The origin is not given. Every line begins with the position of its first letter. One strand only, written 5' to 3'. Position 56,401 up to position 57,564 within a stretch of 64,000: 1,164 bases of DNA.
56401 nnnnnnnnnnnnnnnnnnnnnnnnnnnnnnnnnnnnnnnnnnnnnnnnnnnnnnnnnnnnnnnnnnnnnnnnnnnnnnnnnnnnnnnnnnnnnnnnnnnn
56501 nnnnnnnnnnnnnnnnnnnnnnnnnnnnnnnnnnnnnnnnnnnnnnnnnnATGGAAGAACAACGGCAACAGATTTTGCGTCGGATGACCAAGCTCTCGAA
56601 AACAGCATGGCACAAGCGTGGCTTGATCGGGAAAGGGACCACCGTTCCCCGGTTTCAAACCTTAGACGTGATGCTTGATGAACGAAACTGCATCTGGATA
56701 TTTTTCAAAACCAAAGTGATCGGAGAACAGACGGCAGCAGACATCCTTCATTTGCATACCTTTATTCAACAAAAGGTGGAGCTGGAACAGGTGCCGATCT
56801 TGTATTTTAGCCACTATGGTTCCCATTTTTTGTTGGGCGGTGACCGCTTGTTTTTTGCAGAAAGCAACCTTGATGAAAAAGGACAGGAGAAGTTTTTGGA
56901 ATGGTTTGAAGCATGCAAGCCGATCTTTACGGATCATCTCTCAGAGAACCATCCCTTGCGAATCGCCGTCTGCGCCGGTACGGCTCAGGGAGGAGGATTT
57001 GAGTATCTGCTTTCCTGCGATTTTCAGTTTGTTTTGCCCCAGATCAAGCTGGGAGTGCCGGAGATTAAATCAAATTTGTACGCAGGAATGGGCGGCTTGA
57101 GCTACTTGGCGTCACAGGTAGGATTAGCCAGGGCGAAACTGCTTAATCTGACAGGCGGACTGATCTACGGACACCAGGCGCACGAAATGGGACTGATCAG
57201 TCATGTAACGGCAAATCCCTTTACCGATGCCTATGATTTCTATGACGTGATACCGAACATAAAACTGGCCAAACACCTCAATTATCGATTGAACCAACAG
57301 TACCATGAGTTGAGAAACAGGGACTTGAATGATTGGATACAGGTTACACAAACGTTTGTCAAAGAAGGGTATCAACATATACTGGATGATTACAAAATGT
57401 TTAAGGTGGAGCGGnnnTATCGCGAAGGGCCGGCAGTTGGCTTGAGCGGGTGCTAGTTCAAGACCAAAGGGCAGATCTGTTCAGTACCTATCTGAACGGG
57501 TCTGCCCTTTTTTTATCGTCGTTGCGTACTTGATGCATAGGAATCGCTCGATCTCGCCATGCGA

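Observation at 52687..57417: Terminal PKS protein with non-elongating KS0 and a C-terminally embedded crotonase domain but no HMGS partner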

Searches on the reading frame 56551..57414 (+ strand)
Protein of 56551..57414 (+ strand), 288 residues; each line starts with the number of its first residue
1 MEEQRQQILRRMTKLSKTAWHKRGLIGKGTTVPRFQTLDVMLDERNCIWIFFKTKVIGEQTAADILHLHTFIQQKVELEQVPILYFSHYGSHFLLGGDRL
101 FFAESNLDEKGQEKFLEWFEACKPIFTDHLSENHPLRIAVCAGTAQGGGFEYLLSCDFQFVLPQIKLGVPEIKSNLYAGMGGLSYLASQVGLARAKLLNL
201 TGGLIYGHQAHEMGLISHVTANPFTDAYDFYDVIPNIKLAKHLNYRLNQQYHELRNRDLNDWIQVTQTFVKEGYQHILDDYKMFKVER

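Call 6: search_solved_structures(query=window:56563-57414:+, max_evalue=1, show_alignments=3)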
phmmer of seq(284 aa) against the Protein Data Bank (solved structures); distinct sequences matched with E-value up to 1: 161 (the best 60 are shown).
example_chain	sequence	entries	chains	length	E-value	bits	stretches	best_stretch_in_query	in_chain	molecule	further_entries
9ula_A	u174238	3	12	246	9.2e-13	51.7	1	133-216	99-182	Enoyl-CoA hydratase/isomerase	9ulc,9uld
28bq_A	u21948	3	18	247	9.3e-13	51.6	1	133-216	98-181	Enoyl-CoA hydratase/isomerase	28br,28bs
7eum_C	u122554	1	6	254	9.9e-13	51.6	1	133-216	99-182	Enoyl-CoA hydratase/isomerase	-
5zai_A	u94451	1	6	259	1.4e-12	51.1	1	40-216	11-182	3-hydroxypropionyl-coenzyme A dehydratase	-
3m6m_A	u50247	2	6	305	2.2e-12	50.4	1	79-266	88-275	RpfF protein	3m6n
2ppy_A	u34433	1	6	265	4e-12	49.6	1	123-216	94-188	Enoyl-CoA hydratase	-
6dgn_A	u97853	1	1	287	4.4e-12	49.4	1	39-230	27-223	RpfF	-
5fus_A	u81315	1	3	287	8.4e-12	48.5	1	39-229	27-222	Putative enoyl CoA hydratase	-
3h81_A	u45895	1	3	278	9.7e-12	48.3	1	85-216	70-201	enoyl-CoA hydratase echA8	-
7zq7_A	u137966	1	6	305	1.1e-11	48.1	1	87-216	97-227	Crotonase/enoyl-CoA hydratase family protein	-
3pzk_A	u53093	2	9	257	1.2e-11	48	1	86-216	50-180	e enoyl-CoA hydratase echA8 | enoyl-CoA hydratase echA8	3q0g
3q0j_A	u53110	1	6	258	1.2e-11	48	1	86-216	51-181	enoyl-CoA hydratase echA8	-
5xzd_A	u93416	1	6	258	2.4e-11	47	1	91-216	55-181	Enoyl-CoA hydratase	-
4fjw_D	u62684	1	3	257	3.1e-11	46.7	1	86-216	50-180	Probable enoyl-CoA hydratase echA8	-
3pea_A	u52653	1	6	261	7.4e-11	45.4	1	125-218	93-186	Enoyl-CoA hydratase/isomerase family protein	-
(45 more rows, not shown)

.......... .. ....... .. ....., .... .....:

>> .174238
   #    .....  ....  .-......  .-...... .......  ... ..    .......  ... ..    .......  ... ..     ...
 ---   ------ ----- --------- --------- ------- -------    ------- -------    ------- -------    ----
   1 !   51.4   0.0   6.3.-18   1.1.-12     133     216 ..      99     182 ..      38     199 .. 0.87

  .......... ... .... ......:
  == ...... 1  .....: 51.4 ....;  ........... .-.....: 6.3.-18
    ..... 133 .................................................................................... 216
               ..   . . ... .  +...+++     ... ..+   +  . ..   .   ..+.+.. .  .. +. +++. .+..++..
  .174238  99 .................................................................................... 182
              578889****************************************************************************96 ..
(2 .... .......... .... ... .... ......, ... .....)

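Call 19: find_homologous_proteins(query=A2, max_evalue=0.00001)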
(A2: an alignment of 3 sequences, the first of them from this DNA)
Query A2 (3 sequences) (287 aa, profile of the alignment): 10 proteins with E <= 0.00001 among 2114 candidates.
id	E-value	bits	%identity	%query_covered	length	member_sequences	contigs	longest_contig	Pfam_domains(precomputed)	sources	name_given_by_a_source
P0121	1.3e-131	457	60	98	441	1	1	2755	PF00550.32,PF00378.26,PF16113.11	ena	-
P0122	2.1e-11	62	38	39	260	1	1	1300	PF00378.26,PF01343.24,PF16113.11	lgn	-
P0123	1.5e-10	59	35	43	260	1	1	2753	PF00378.26,PF16113.11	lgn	-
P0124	1.9e-10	59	35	49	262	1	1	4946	PF00378.26,PF16113.11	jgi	-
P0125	2.1e-10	59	35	49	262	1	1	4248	PF00378.26,PF16113.11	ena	-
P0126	5.0e-10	57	35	49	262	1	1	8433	PF00378.26,PF16113.11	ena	-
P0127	8.4e-10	57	37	41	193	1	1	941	PF00378.26,PF16113.11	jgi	jgi:enoyl-CoA hydratase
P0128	1.4e-9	56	33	54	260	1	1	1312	PF00378.26,PF16113.11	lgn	-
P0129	7.4e-9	54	44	30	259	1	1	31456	PF00378.26,PF01343.24,PF16113.11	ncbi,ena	-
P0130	1.7e-8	52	41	30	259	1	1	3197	PF00378.26,PF16113.11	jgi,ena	-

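Call 28: predict_structure(alignment_id=A2)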
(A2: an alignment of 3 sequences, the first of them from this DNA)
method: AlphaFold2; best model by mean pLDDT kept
length: 287 residues; sequences in the alignment: 3
mean_pLDDT: 43.3   pTM: 0.39
mean pLDDT of the five models: 43.3, 36.8, 35.8, 34.8, 34.6
residues with pLDDT >= 90: 0; 70-90: 8; 50-70: 77; < 50: 202
segments of 3 or more residues with pLDDT < 50: 1-7, 77-106, 124-211, 213-287
pLDDT, mean of each block of 10 residues (from residue 1): 47 60 67 69 60 57 69 56 38 30 43 53 47 38 27 25 24 25 31 31 34 42 39 42 45 43 40 39 33
secondary structure, 60 per line:
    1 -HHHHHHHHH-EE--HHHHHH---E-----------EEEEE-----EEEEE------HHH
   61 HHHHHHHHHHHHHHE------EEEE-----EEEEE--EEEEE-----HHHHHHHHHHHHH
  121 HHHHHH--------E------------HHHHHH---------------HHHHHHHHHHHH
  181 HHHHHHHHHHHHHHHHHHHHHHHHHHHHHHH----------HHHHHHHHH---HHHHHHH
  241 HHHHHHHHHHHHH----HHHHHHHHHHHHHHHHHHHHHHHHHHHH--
elements in order: H2-10 H16-21 E37-41 E47-51 H58-74 E82-85 E91-95 E98-102 H108-126 H148-153 H169-211 H222-230 H234-253 H258-285

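Call 29: search_protein_representatives(protein=window:56551-57414:+)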
Query: 288 residues. Proteins with E-value up to 0.001 (for the whole library): 7485; up to 1e-10: 106; up to 1e-30: 15. The best 150 are listed.
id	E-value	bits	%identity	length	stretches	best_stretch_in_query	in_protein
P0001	8.1e-195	662.3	100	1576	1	1-288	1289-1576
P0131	4.2e-61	223.5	70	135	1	154-285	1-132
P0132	5.1e-38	147.7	36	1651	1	29-265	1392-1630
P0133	9.5e-36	140.3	52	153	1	1-124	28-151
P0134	4.2e-35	138.2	37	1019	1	39-267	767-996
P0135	5.5e-35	137.8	35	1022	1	40-264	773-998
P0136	1.8e-34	136.1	38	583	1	31-264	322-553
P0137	6.4e-34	134.3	36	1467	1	32-284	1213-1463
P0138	7.9e-34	134.0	35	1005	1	36-269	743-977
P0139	8.5e-34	133.9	34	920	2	36-266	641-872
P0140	2.3e-33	132.5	38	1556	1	30-263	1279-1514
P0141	2.5e-32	129.0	38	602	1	32-263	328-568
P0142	4.8e-32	128.1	36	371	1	33-264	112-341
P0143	1.9e-31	126.2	35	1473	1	41-284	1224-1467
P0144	3.3e-31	125.4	37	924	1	51-265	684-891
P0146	2.8e-30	122.3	38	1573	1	32-267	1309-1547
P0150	2.3e-29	119.3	36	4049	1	36-262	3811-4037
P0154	6.0e-29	118.0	34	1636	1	34-268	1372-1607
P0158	7.8e-28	114.3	32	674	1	37-264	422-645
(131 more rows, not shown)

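Call 33: list_cluster_members(proteins=[P0132, P0134, P0135, P0137, P0140, P0143, P0146, P0150, P0154, P0158])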
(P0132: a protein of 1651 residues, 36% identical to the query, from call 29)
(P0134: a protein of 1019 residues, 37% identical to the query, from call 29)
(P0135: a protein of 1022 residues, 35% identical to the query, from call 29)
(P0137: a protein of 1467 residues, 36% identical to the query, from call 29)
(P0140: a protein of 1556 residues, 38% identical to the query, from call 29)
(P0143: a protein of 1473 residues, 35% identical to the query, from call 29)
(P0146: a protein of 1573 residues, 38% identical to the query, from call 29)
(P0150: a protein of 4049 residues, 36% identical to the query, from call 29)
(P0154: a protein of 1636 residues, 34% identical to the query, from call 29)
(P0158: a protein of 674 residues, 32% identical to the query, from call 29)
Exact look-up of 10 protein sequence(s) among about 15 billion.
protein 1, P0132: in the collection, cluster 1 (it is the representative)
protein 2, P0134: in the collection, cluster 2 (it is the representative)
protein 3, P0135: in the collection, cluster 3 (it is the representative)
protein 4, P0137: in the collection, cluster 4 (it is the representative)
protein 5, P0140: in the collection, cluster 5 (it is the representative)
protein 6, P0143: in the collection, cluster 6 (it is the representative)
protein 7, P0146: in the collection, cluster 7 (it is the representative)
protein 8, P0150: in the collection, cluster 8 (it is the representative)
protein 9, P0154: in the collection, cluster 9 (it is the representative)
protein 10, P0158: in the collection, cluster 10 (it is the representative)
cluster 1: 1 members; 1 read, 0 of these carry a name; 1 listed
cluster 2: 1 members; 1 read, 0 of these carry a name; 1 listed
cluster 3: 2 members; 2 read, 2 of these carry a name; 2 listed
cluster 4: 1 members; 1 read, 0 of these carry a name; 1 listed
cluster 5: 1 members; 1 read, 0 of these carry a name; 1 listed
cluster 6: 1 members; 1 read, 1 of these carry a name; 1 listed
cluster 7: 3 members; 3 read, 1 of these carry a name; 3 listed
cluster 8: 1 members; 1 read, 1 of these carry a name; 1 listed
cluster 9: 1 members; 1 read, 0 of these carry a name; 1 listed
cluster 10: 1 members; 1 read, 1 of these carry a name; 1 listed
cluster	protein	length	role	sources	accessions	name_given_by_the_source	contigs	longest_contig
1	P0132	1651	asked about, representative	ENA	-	-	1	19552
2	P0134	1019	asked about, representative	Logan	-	-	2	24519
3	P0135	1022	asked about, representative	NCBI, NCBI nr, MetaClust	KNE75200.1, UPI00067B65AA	poliketide synthase (plasmid) [Candidatus Burkholderia crenata] | poliketide synthase [Candidatus Burkholderia crenata] | status=active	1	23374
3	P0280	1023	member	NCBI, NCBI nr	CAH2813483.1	MAG: Malonyl CoA-acyl carrier protein transacylase (EC [Candidatus Burkholderia crenata]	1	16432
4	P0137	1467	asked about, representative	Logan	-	-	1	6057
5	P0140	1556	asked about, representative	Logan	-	-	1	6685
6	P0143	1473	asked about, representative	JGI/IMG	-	3-oxoacyl-(acyl-carrier-protein) synthase/enoyl-CoA hydratase/carnithine ...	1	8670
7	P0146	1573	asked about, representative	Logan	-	-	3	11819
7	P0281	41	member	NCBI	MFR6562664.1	MAG: hypothetical protein ACLUR5_12480 [Eubacterium ventriosum]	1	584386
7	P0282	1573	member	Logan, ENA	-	-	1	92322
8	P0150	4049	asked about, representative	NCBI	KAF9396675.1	hypothetical protein CPC16_010246, partial [Podila verticillata]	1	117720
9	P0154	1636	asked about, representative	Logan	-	-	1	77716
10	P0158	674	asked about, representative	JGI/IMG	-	enoyl-CoA hydratase/carnithine racemase/NADP-dependent 3-hydroxy acid dehydrogenase ...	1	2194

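Call 37: search_solved_structures(query=A3, max_evalue=0.001, show_alignments=3)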
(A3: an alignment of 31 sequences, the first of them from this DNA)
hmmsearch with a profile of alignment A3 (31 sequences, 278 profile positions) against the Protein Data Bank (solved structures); distinct sequences matched with E-value up to 0.001: 201 (the best 60 are shown).
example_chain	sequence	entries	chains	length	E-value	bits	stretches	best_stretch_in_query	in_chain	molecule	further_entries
5zai_A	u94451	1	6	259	2.3e-30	109.1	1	30-206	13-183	3-hydroxypropionyl-coenzyme A dehydratase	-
5fus_A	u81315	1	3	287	4e-28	101.7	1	23-249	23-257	Putative enoyl CoA hydratase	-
6dgn_A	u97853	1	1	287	8.4e-28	100.7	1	23-249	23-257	RpfF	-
7eum_C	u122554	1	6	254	9.9e-28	100.4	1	40-231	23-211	Enoyl-CoA hydratase/isomerase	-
28bq_A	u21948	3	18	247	1e-27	100.4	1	40-231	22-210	Enoyl-CoA hydratase/isomerase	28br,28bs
9ula_A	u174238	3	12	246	1e-27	100.4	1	40-231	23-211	Enoyl-CoA hydratase/isomerase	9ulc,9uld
5jbx_A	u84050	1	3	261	2.2e-27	99.3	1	31-216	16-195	3-hydroxybutyryl-CoA dehydratase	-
5jbw_A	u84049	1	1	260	2.4e-27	99.2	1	31-216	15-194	3-hydroxybutyryl-CoA dehydratase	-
3pea_A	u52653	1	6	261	3.7e-26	95.3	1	35-239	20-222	Enoyl-CoA hydratase/isomerase family protein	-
5xzd_A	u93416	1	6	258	8.6e-26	94.1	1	34-236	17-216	Enoyl-CoA hydratase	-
3kqf_A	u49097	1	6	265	8.6e-26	94.1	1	38-220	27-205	Enoyl-CoA hydratase/isomerase family protein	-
3h81_A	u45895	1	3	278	1.8e-25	93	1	18-235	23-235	enoyl-CoA hydratase echA8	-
3q0j_A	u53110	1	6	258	2.6e-25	92.5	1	21-235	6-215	enoyl-CoA hydratase echA8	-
3pzk_A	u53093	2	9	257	2.8e-25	92.4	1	24-235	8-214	e enoyl-CoA hydratase echA8 | enoyl-CoA hydratase echA8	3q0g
2ppy_A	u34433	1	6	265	4.2e-25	91.8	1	31-209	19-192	Enoyl-CoA hydratase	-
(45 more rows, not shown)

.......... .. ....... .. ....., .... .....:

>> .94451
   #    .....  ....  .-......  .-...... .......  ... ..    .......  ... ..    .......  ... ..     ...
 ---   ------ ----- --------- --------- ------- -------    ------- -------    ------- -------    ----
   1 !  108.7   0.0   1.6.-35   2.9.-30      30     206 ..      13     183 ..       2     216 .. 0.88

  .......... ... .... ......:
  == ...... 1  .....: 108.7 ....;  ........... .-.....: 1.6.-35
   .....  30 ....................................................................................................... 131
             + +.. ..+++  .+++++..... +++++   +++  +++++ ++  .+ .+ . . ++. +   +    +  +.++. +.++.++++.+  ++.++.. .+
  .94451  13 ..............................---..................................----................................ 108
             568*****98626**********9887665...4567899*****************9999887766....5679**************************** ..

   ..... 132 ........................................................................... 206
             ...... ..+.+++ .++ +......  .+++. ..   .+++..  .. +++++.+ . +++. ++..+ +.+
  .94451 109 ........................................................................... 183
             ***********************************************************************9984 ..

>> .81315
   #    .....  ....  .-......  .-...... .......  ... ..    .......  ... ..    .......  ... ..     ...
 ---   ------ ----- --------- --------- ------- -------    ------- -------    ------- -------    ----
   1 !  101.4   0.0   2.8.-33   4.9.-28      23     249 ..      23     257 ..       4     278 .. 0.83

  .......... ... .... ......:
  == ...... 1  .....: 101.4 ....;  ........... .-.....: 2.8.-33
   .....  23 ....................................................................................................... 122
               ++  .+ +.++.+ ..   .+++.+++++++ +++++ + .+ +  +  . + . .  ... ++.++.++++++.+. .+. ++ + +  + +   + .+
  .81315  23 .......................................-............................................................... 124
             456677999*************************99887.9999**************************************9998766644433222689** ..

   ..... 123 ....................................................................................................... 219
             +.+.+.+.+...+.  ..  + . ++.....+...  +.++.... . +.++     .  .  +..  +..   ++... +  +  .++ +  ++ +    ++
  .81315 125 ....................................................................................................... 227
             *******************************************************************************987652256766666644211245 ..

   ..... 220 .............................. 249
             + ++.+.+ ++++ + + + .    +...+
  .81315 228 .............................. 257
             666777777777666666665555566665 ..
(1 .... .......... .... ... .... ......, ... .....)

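Call 38: search_protein_families(library=ncbifam, proteins=[window:56584-57414:+], max_evalue=10)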
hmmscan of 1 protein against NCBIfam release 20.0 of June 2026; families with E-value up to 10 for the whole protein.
window:56584-57414:+ (277 aa): 66 families (the best 25 are shown)
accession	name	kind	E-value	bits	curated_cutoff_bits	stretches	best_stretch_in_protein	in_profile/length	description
NF006452.0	PRK08788.1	equivalog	2.5e-25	89.2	177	1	22-211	15-212/291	crotonase/enoyl-CoA hydratase family protein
NF053515.1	SgnlFctrSynRpfF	equivalog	2.7e-15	56.3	550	1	52-211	50-212/288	diffusible signal factor synthase RpfF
NF005803.0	PRK07658.1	equivalog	3.1e-15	56.3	313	1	121-210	93-181/257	enoyl-CoA hydratase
NF051848.1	EnCoAHydtEchA19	equivalog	6.6e-15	55.4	400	1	107-210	80-182/258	enoyl-CoA hydratase EchA19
NF005699.0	PRK07509.1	equivalog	4.9e-14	52.6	249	1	127-221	107-201/267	crotonase/enoyl-CoA hydratase family protein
NF007239.0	PRK09674.1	equivalog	5.6e-14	52.2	371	1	82-218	53-189/257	2,3-dehydroadipyl-CoA hydratase PaaF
NF008727.0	PRK11730.1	equivalog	1.1e-13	50.4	870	1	55-211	37-190/717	fatty acid oxidation complex subunit alpha FadB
NF004517.0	PRK05862.1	equivalog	1.4e-13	50.9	396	1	79-210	50-181/257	enoyl-CoA hydratase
NF006566.0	PRK09076.1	subfamily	1.8e-13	50.7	286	1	57-210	36-184/260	enoyl-CoA hydratase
NF006007.0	PRK08138.1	subfamily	2.6e-13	49.9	355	1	83-211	58-186/261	enoyl-CoA hydratase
NF006100.0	PRK08252.1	subfamily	4.5e-13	49.4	282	1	124-211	93-179/254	crotonase/enoyl-CoA hydratase family protein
NF005802.0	PRK07657.1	equivalog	5e-13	49.2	363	1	126-210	100-184/260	enoyl-CoA hydratase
NF042430.2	EnCoAhydt_DpgD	equivalog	7.4e-13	48.5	400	1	86-211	59-183/258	enoyl-CoA-hydratase DpgD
NF004475.0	PRK05809.1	subfamily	9.6e-12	44.9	394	1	122-210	97-184/260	short-chain-enoyl-CoA hydratase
TIGR02437.1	FadB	equivalog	1.2e-10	40.4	933.55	1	76-210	58-189/714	fatty acid oxidation complex subunit alpha FadB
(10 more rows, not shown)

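Call 40: find_related_loci(query=A3, collection=genome_contigs, flank=10000)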
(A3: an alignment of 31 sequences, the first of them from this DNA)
Query A3 (277 aa) in genome_contigs; peptide patterns used: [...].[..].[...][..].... (x = any residue, [..] = any of these).
29 stretches matched a pattern; 7 encode a relative of the query (tblastn E <= 1e-3); 7 distinct loci.
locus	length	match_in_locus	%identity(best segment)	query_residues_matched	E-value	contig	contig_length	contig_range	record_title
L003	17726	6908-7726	68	1-273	4e-131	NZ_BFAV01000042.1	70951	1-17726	Desulfocucumis palustris strain NAW-5 NODE_42, whole genome shotgun sequence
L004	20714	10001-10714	38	18-253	2e-47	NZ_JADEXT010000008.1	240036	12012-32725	Nostoc sp. LEGE 12447 NODE_21_length_2, whole genome shotgun sequence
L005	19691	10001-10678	35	29-253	9e-43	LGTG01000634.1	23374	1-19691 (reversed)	Candidatus Burkholderia crenata strain UZHbot9 plasmid pBCRE01 pBCRE01_ctg1, whole genome shotgun sequence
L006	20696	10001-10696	38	20-253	5e-42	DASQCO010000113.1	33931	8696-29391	MAG TPA_asm: Polyangiaceae bacterium isolate SMAG_U11701 k141_1366480, whole genome shotgun sequence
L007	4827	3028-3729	36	21-260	5e-38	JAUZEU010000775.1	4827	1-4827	MAG: Bryobacterales bacterium isolate BP_13 scaffold_1665887, whole genome shotgun sequence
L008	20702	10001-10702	34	21-252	1e-37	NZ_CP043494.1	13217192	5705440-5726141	Archangium minus strain Cbm 6 chromosome, complete genome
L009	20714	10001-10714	38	18-253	8e-47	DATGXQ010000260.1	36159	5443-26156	MAG TPA_asm: Nostocaceae cyanobacterium isolate SMAG_U10613 k141_172477, whole genome shotgun sequence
